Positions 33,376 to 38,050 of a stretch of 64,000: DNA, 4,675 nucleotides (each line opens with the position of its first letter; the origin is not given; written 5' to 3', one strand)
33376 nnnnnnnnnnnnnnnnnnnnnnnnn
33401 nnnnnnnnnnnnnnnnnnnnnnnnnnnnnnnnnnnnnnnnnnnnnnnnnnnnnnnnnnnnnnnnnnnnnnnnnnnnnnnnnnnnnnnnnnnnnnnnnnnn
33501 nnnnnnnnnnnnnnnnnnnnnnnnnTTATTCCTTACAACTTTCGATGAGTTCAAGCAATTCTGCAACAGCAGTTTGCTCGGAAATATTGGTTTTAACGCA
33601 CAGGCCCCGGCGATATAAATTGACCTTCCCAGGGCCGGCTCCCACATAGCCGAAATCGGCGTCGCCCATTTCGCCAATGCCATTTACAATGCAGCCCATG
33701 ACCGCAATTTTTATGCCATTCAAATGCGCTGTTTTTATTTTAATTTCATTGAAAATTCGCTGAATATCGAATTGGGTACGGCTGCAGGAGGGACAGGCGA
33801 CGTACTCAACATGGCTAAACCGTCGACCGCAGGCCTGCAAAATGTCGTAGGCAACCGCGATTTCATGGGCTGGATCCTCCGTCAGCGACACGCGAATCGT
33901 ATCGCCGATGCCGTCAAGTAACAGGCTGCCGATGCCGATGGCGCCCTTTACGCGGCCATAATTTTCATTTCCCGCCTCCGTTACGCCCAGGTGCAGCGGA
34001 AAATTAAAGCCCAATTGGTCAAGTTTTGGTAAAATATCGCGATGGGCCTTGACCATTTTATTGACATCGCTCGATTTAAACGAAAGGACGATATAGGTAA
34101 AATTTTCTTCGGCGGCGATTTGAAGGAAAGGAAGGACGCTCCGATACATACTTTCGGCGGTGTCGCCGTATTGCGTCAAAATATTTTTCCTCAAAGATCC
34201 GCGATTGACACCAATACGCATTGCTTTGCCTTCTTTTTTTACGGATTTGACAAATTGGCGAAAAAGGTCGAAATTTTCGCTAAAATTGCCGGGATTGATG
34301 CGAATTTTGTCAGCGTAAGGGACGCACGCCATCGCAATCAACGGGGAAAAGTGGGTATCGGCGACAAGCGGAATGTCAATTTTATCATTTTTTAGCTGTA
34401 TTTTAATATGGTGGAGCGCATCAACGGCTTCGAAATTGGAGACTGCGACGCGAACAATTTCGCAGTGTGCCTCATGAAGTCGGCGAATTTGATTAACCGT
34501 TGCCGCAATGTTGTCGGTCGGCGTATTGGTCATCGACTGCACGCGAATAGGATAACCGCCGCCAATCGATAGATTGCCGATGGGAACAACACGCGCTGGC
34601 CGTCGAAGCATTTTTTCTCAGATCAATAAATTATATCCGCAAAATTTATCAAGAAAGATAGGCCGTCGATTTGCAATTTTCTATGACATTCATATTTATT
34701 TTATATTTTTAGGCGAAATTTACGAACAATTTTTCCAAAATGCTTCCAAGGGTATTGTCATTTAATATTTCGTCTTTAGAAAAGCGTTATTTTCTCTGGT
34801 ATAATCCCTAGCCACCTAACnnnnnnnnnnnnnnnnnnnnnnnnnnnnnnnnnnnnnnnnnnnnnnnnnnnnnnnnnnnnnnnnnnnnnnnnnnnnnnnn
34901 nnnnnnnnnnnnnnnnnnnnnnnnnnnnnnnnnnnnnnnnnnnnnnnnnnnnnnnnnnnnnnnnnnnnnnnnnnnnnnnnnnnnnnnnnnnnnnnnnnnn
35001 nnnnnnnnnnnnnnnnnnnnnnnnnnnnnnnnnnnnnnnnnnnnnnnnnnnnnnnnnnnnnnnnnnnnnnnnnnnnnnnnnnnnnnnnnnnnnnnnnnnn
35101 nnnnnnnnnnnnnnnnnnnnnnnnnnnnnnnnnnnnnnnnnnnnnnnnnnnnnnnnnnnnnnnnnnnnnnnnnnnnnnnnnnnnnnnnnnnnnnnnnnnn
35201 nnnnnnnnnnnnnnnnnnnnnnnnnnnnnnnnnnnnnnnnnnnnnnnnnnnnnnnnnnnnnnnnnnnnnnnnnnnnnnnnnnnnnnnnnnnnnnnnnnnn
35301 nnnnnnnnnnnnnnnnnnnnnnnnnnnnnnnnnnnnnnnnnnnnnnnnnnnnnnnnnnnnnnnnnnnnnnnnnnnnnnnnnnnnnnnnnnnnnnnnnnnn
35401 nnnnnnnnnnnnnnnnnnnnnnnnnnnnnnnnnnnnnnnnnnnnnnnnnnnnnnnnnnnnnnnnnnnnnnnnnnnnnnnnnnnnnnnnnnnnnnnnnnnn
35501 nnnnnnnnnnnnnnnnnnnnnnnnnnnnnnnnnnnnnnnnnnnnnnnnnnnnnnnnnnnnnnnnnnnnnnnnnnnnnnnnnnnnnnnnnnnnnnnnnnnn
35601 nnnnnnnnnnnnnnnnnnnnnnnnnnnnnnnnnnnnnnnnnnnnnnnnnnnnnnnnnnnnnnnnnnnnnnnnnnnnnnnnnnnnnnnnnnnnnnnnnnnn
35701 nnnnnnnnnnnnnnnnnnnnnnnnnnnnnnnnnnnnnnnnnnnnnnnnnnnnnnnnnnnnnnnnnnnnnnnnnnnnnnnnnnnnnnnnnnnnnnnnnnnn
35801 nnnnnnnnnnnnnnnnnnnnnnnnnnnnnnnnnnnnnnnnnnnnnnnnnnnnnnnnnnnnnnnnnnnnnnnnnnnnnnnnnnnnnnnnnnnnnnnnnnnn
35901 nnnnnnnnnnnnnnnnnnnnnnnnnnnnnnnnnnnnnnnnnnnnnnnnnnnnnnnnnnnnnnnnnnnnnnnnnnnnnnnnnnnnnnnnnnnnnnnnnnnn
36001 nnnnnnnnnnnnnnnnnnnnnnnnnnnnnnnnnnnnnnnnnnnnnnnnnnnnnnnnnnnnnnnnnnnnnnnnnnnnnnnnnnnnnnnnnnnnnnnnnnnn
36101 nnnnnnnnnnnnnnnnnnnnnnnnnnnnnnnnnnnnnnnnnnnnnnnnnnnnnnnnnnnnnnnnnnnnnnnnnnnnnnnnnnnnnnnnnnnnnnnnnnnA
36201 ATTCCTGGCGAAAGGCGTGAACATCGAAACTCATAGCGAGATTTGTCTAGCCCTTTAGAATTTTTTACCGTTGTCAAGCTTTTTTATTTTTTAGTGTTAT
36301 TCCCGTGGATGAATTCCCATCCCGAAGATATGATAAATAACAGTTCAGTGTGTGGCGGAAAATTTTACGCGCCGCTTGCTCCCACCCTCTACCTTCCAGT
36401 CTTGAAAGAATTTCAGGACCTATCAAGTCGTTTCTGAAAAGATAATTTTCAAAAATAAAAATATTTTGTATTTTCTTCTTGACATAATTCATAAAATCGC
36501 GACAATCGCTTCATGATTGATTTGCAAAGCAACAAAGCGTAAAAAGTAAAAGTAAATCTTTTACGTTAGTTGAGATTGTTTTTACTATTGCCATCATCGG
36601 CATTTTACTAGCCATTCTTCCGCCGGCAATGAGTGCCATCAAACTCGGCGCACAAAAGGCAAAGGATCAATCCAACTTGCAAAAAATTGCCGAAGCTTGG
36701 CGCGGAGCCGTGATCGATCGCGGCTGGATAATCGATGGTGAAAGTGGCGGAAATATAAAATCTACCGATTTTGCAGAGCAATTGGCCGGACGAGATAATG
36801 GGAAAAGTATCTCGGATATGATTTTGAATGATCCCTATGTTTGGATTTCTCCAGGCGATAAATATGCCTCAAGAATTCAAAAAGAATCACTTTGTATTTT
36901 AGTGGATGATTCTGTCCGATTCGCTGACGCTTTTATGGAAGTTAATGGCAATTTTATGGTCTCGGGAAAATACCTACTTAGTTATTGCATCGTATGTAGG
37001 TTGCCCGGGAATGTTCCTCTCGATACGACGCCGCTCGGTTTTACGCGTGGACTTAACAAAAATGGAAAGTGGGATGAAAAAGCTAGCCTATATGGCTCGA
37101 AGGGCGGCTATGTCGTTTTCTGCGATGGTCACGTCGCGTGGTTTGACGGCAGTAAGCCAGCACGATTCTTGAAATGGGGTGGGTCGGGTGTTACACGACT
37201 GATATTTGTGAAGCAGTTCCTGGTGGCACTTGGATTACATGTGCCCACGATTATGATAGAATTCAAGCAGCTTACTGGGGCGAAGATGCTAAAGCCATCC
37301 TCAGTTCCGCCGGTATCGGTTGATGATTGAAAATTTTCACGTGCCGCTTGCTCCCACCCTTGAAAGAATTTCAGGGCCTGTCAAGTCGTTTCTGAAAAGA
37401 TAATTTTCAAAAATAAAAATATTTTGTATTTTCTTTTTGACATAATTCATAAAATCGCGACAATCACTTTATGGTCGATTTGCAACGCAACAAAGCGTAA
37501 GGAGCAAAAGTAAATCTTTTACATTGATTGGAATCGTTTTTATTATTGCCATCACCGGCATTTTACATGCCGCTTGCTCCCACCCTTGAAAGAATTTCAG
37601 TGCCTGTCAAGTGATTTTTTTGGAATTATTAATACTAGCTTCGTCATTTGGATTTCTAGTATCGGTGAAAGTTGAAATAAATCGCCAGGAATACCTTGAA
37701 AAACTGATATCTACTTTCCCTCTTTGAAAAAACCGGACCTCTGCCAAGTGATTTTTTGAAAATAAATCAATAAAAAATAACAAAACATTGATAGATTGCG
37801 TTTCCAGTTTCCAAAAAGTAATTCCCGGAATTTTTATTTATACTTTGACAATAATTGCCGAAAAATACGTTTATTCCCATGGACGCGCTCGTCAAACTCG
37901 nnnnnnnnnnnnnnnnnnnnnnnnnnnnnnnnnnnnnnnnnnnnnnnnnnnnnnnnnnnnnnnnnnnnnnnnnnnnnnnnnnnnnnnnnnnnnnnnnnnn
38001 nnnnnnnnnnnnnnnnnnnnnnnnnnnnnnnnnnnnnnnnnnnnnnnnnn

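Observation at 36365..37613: Pilin-like gene with a frameshifted prepilin leader, flanked by repeated divergent-promoter units joined at ATTTTAC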

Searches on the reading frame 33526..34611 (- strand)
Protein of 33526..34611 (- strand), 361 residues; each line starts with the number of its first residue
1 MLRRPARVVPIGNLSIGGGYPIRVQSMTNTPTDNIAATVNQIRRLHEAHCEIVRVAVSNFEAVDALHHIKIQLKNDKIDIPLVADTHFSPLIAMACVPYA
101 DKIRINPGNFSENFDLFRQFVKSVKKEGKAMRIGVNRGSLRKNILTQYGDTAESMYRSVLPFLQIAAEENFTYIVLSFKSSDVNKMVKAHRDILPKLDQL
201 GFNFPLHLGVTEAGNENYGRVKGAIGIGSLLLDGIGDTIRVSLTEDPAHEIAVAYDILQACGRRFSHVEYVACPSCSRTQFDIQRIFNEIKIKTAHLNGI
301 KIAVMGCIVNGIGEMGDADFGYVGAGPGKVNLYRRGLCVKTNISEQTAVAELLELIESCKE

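Call 41: search_protein_families(library=pfam, proteins=[window:33526-34611:-], max_evalue=0.00001)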
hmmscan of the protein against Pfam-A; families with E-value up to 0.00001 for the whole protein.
window:33526-34611:- (361 aa): 1 family
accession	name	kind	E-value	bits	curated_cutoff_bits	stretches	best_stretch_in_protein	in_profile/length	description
PF04551.19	GcpE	-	4e-120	401.4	32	1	7-357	2-342/343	GcpE protein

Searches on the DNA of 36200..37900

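Call 42: search_rna_families(source=window, start=36200, end=37900, threshold=evalue, max_evalue=1)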
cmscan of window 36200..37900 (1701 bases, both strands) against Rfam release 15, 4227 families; matches with E-value up to 1: 1.
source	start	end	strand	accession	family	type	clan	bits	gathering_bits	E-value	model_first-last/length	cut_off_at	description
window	36412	36683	-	RF00503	RNAIII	Gene;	-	20.2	47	0.03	39-362/504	no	RNAIII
